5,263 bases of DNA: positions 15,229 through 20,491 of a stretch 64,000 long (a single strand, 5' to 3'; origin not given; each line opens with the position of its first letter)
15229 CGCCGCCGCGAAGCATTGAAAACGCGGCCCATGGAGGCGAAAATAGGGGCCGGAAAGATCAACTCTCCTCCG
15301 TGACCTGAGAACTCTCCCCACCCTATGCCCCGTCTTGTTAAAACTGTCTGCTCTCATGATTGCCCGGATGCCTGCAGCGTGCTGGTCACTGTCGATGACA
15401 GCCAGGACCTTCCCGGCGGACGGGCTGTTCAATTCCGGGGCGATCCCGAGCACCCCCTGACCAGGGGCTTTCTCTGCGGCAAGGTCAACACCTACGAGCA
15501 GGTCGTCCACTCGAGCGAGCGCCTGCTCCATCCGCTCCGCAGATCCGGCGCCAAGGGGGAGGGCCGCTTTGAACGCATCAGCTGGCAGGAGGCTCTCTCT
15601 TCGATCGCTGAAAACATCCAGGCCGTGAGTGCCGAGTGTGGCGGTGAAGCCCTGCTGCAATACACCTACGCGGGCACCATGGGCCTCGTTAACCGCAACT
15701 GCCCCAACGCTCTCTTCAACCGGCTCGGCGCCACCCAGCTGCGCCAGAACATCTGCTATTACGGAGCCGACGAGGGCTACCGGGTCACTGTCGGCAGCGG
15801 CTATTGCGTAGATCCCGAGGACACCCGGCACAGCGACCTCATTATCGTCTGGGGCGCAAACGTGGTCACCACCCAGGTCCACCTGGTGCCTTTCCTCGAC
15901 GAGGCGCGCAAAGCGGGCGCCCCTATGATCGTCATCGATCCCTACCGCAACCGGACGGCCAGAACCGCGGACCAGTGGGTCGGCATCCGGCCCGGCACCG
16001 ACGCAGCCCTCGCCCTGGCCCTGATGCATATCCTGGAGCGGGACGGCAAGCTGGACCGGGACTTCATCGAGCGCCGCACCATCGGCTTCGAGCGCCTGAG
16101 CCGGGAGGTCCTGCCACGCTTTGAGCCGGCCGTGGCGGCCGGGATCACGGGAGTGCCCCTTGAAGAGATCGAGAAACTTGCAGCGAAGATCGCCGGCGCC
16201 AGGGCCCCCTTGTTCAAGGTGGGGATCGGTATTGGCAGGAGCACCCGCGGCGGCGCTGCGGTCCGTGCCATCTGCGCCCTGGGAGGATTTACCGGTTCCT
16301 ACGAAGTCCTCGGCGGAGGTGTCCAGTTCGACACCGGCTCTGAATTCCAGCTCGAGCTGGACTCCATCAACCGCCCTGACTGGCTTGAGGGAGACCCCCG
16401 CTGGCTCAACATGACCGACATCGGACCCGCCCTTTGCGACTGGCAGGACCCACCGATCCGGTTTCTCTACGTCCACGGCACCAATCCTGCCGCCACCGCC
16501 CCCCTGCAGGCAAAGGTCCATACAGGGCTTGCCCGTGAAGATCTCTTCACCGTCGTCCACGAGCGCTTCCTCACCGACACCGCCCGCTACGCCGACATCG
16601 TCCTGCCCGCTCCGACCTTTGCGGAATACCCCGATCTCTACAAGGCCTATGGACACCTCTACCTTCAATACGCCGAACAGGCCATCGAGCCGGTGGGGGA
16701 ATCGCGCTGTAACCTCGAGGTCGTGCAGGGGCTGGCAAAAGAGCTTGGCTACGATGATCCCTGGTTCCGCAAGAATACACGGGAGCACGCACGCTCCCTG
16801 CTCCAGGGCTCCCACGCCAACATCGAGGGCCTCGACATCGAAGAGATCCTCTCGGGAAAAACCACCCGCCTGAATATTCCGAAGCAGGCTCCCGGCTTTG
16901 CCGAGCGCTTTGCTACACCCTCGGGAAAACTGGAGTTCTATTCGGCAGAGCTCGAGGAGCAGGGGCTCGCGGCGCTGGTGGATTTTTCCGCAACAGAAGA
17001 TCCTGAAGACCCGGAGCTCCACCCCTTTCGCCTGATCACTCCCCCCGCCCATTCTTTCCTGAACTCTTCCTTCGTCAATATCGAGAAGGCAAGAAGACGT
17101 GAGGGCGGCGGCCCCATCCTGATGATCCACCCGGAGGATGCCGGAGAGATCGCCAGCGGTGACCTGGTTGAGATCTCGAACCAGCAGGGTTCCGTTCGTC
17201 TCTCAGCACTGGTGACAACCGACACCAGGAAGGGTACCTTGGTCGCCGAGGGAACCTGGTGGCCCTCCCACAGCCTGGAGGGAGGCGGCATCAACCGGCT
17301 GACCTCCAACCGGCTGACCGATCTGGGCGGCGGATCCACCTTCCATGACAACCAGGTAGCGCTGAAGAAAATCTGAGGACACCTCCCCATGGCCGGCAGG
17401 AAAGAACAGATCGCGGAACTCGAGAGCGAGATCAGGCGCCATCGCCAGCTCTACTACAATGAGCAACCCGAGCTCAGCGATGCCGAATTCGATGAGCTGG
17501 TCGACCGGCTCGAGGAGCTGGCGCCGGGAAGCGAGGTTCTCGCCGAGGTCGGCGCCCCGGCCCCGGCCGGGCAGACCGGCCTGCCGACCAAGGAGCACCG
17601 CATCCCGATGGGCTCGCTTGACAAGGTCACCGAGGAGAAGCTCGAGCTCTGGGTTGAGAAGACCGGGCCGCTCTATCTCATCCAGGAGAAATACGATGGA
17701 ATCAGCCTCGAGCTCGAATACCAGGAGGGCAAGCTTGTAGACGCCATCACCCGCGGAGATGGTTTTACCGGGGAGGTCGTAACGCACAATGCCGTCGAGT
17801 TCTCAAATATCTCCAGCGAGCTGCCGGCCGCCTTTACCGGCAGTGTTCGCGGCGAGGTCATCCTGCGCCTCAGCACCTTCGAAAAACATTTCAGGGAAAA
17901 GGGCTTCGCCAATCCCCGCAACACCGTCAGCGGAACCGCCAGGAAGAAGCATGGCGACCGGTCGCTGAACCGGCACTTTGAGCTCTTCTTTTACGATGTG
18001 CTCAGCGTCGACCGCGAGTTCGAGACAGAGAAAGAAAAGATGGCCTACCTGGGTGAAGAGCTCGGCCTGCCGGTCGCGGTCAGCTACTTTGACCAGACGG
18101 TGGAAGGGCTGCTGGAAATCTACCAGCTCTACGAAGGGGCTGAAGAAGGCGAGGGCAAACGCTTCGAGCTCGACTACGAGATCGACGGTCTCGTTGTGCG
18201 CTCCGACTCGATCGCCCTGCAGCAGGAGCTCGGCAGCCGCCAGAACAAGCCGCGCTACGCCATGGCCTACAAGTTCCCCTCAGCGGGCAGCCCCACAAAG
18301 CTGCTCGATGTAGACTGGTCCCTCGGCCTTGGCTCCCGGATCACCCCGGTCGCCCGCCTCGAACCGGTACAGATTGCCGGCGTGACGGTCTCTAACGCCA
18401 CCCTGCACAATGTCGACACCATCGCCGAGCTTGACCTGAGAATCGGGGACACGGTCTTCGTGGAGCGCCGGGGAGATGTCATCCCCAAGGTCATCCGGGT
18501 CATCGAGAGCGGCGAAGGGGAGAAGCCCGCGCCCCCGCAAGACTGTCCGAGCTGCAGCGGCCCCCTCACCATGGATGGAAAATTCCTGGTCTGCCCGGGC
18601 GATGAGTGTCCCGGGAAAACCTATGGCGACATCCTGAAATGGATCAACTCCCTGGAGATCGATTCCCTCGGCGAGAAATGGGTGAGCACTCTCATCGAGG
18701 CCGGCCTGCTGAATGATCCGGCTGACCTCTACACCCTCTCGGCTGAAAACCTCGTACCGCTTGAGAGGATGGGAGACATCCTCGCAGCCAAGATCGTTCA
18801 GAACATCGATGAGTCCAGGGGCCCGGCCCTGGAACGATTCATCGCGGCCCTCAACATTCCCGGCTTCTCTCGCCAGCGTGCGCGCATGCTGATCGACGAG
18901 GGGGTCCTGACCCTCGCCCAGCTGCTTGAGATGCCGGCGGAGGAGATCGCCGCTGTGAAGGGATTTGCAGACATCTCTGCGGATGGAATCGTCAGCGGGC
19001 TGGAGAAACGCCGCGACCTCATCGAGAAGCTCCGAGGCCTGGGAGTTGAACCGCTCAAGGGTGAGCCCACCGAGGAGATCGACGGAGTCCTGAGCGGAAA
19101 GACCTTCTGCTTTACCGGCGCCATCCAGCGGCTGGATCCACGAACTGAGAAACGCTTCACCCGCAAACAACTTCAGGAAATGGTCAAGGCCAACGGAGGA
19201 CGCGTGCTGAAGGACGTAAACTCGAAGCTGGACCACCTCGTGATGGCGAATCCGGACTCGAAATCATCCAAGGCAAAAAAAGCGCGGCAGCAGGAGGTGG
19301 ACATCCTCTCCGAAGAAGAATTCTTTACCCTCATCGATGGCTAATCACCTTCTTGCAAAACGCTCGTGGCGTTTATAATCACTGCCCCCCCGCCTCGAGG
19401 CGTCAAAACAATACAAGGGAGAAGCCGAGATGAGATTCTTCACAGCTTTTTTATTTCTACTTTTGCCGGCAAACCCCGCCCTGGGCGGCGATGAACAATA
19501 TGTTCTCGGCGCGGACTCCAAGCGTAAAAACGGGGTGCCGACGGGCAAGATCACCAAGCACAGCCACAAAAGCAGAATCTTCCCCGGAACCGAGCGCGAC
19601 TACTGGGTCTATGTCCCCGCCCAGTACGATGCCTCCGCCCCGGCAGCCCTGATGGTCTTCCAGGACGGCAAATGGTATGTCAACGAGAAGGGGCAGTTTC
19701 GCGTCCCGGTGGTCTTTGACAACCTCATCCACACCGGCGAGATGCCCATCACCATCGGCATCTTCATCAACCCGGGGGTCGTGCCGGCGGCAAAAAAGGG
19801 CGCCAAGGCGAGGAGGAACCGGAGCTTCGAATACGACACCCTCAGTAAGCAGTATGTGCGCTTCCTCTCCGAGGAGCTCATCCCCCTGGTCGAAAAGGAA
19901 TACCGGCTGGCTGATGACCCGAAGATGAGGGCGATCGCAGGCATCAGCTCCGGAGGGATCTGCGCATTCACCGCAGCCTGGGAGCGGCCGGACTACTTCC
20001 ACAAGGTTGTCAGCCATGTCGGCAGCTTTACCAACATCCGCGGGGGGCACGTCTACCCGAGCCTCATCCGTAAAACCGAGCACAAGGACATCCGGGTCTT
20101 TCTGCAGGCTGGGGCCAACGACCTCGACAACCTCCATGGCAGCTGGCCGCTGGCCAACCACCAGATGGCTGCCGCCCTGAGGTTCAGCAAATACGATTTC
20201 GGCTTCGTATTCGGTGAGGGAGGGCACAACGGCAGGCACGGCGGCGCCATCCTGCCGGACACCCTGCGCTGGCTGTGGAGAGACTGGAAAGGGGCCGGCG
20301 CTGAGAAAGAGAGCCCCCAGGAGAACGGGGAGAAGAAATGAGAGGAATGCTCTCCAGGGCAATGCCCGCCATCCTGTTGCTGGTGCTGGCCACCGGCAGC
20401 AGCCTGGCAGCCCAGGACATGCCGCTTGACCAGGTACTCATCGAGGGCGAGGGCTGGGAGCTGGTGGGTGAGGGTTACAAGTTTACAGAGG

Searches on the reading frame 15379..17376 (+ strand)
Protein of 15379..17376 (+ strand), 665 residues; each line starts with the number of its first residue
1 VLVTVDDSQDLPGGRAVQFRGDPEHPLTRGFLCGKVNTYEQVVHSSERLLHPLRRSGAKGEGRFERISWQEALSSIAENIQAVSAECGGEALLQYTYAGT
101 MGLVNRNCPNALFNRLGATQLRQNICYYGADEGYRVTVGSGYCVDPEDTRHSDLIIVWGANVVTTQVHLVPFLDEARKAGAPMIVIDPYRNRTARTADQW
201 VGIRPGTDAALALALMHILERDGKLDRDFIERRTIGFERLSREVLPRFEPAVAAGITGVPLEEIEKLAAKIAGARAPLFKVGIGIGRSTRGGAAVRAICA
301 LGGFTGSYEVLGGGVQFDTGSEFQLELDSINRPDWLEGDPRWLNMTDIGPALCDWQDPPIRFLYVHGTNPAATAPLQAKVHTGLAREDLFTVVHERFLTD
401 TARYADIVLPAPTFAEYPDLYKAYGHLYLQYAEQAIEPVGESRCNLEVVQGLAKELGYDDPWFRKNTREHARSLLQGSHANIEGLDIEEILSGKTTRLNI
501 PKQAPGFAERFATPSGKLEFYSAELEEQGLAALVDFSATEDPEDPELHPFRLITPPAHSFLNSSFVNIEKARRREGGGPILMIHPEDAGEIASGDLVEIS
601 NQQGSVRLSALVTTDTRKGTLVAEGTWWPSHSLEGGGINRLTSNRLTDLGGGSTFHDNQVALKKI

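Call 41: search_protein_families(library=pfam, proteins=[window:15379-17376:+])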
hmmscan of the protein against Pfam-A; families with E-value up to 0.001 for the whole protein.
window:15379-17376:+ (665 aa): 3 families
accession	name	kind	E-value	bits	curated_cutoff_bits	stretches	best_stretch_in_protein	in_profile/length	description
PF00384.28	Molybdopterin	-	2.7e-43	148.8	24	1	48-454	1-352/353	Molybdopterin oxidoreductase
PF01568.27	Molydop_binding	-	8.5e-18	64.8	26.8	1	550-657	1-108/110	Molydopterin dinucleotide binding domain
PF04879.21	Molybdop_Fe4S4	-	0.00056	20.3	22.7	0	12-44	22-54/55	Molybdopterin oxidoreductase Fe4S4 domain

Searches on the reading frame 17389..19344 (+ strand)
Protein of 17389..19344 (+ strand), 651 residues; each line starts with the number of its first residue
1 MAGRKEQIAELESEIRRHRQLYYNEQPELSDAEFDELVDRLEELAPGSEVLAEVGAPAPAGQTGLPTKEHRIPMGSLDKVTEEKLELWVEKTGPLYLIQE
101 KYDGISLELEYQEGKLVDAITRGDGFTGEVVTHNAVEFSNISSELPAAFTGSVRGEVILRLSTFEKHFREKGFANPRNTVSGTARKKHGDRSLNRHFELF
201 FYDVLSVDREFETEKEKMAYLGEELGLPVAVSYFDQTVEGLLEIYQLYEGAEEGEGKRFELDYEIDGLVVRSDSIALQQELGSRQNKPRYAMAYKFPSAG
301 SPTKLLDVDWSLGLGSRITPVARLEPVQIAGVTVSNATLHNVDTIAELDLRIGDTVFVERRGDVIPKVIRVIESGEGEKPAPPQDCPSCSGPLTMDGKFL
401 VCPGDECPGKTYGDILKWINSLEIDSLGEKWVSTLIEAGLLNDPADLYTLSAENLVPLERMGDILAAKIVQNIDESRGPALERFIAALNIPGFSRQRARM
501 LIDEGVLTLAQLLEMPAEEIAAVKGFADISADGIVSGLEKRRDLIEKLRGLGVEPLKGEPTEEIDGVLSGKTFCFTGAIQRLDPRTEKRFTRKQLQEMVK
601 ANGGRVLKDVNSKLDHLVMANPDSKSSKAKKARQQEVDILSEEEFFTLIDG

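Call 41: search_protein_families(library=pfam, proteins=[window:17389-19344:+])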
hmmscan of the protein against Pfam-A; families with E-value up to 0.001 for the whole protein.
window:17389-19344:+ (651 aa): 6 families
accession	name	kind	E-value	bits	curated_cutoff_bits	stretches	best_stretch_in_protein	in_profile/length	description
PF01653.23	DNA_ligase_aden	-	9.9e-47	160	27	1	65-298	4-252/253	NAD-dependent DNA ligase adenylation domain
PF03120.22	DNA_ligase_OB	-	2.2e-28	98.4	32.9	1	303-375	2-74/79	NAD-dependent DNA ligase OB-fold domain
PF00533.33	BRCT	-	3.1e-12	47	21.3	1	566-649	4-78/78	BRCA1 C Terminus (BRCT) domain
PF14520.12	HHH_5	-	2.2e-07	31.7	27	1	486-540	3-57/57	Helix-hairpin-helix domain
PF12738.14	PTCB-BRCT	-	9.3e-07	29.2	22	1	589-641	12-60/63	twin BRCT domain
PF16589.12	BRCT_2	-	0.00018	22.2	27.3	1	588-643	16-68/86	BRCT domain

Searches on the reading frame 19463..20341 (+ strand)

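Call 41: search_protein_families(library=pfam, proteins=[window:19463-20341:+])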
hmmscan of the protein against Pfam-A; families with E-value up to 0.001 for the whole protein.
window:19463-20341:+ (292 aa): 1 family
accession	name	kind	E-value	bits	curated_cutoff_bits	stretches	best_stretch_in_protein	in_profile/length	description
PF00756.26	Esterase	-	3e-18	67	22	1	42-188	5-149/251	Putative esterase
